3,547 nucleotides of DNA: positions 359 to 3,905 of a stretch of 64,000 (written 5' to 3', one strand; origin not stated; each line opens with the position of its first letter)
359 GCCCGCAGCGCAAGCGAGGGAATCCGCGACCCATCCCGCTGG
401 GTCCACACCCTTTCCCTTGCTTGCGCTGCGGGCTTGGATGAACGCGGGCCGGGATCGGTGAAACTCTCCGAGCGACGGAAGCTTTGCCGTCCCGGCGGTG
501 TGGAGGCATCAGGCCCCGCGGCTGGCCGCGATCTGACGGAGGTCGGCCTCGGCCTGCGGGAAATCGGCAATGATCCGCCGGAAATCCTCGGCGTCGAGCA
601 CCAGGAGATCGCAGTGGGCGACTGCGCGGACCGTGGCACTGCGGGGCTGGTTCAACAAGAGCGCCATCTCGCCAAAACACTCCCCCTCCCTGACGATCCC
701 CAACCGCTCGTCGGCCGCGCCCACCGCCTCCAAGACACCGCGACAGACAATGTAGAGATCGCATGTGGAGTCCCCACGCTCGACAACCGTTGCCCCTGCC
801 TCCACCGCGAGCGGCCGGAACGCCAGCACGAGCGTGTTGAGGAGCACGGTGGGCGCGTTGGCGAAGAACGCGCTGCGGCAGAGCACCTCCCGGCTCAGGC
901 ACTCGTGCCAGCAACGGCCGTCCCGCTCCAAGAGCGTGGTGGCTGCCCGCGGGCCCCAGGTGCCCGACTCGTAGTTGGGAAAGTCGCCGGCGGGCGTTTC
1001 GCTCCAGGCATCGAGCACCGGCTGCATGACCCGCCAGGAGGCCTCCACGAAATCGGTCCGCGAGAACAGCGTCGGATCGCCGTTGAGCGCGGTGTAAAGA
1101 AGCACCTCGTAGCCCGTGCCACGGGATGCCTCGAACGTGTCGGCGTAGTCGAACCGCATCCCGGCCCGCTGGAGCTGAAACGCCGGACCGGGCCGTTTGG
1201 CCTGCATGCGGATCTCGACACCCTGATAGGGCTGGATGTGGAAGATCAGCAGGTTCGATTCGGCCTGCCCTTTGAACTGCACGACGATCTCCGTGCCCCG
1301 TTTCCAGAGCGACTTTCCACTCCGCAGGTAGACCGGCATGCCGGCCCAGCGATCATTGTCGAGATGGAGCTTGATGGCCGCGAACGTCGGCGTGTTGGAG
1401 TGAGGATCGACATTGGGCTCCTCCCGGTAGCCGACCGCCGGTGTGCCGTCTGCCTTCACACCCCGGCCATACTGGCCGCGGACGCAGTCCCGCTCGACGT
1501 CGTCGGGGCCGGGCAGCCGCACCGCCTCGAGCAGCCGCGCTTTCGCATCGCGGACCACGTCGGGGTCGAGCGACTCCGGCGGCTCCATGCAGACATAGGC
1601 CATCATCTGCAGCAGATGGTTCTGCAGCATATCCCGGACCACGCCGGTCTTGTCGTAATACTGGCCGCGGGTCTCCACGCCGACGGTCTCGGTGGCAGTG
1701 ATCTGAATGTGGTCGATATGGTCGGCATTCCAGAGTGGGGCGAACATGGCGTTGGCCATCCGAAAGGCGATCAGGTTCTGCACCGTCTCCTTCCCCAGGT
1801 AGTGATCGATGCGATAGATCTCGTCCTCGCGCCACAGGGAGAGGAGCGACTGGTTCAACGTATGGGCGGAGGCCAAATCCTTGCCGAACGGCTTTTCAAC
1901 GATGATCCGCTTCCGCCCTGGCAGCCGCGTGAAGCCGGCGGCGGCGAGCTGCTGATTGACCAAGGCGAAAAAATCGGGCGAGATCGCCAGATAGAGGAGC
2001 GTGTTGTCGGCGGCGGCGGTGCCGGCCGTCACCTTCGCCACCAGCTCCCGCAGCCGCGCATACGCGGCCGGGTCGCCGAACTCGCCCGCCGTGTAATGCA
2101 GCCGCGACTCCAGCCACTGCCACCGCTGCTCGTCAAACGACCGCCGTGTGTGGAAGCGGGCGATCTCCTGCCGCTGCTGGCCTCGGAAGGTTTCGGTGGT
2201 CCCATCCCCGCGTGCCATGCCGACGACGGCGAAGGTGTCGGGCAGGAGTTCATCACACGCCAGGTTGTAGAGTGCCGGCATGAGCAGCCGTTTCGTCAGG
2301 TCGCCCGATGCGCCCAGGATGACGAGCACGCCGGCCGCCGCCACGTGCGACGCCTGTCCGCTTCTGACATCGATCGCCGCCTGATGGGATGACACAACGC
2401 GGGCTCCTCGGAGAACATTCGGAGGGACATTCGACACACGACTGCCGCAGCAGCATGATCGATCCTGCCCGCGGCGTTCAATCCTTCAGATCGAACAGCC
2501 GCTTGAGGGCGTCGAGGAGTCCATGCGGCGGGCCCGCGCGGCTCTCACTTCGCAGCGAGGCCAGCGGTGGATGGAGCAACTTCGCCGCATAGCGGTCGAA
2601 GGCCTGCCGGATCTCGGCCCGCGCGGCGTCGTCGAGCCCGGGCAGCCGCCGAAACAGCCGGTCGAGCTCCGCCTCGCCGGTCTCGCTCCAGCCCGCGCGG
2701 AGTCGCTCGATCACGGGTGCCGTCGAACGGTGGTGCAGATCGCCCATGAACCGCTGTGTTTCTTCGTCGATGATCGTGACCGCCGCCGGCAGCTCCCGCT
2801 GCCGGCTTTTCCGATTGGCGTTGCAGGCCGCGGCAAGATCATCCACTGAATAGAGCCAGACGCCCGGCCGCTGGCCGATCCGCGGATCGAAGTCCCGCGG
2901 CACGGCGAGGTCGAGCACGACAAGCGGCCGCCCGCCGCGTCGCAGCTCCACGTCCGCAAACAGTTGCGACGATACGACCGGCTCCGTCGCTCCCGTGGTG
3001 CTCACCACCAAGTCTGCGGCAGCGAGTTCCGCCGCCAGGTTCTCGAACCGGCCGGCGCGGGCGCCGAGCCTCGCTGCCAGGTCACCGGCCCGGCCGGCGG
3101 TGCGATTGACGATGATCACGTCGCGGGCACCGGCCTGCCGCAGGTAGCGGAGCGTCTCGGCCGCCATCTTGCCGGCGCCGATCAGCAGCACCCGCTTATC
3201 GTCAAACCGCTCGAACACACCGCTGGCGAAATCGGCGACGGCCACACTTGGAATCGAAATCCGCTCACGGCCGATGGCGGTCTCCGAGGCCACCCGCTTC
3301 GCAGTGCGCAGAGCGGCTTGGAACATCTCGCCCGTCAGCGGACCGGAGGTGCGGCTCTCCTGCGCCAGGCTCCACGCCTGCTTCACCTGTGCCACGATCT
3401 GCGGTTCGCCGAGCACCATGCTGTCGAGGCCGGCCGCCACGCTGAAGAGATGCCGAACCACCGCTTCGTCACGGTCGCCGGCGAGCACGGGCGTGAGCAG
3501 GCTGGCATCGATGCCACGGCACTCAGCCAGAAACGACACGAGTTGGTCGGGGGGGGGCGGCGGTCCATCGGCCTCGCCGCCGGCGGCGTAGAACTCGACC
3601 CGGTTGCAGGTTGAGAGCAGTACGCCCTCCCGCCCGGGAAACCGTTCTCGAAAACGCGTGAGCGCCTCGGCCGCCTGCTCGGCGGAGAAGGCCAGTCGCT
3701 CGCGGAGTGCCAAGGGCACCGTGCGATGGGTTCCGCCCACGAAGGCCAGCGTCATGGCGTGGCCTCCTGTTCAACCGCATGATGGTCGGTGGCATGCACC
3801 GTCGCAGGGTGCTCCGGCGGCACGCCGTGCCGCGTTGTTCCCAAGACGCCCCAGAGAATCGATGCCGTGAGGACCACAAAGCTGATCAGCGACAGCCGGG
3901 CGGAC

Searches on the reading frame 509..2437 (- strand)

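Call 105: search_protein_families(library=pfam, proteins=[window:509-2437:-], max_evalue=0.00001)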
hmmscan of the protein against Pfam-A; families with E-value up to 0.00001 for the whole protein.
window:509-2437:- (642 aa): 3 families
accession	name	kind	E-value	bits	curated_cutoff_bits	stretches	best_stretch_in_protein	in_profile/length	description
PF02781.21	G6PD_C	-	2.4e-103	345.7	27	1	224-511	2-296/296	Glucose-6-phosphate dehydrogenase, C-terminal domain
PF00479.28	G6PD_N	-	8.3e-59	199.7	22.1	1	39-221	1-183/183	Glucose-6-phosphate dehydrogenase, NAD binding domain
PF00027.35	cNMP_binding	-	1.1e-18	67.4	27.5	1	545-624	4-87/89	Cyclic nucleotide-binding domain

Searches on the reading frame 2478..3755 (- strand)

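Call 105: search_protein_families(library=pfam, proteins=[window:2478-3755:-], max_evalue=0.00001)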
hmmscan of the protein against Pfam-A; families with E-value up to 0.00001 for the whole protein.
window:2478-3755:- (425 aa): 4 families
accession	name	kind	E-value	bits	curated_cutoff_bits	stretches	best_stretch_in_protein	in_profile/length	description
PF05201.20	GlutR_N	-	2.3e-44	151.3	27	1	6-159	1-151/151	Glutamyl-tRNAGlu reductase, N-terminal domain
PF01488.26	Shikimate_DH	-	3.9e-33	114.9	24.3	1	177-308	3-136/138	Shikimate / quinate 5-dehydrogenase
PF00745.25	GlutR_dimer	-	4.3e-20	72.3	22.9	1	325-423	2-99/99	Glutamyl-tRNAGlu reductase, dimerisation domain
PF13241.12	NAD_binding_7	-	7.2e-06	27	22.1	0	181-272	2-83/104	Putative NAD(P)-binding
